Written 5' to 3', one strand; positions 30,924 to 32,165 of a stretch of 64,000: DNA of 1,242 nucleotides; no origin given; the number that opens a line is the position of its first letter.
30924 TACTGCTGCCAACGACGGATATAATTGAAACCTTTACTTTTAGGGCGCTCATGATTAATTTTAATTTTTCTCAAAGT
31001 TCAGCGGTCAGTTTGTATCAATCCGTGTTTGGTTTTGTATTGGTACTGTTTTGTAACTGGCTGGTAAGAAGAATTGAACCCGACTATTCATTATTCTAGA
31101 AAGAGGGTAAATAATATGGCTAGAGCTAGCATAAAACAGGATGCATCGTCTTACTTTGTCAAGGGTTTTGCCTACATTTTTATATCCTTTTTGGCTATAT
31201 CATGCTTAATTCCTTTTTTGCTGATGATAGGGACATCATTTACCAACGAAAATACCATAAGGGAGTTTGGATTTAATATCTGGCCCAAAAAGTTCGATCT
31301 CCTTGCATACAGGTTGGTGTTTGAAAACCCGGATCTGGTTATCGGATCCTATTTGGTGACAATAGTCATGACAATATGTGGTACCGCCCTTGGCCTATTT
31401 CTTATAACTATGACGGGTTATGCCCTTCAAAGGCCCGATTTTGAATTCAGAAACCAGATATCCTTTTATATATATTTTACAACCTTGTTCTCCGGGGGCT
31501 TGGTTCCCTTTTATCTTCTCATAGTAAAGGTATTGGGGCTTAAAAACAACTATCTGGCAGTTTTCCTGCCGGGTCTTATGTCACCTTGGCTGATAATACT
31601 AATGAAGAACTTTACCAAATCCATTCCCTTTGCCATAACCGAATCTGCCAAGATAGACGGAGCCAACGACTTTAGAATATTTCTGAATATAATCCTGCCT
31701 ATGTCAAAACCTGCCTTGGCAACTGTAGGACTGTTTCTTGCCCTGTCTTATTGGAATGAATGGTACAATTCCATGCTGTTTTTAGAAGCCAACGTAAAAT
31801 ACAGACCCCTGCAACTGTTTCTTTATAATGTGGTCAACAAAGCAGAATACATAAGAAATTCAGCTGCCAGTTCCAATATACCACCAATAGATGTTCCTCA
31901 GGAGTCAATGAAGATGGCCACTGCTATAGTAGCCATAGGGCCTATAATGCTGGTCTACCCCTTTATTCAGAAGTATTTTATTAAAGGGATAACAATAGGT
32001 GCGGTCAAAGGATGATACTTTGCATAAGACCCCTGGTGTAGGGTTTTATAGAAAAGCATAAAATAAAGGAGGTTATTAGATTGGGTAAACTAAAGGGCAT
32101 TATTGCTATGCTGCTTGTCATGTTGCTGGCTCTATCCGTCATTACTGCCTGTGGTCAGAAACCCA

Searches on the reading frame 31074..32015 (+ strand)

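Call 55: search_protein_families(library=pfam, proteins=[window:31074-32015:+], max_evalue=0.0001)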
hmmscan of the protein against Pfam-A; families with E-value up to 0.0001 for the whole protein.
window:31074-32015:+ (313 aa): 1 family
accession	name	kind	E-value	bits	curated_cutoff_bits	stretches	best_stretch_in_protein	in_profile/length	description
PF00528.27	BPD_transp_1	-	1.1e-05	25.7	26.4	0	124-306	15-182/184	Binding-protein-dependent transport system inner membrane component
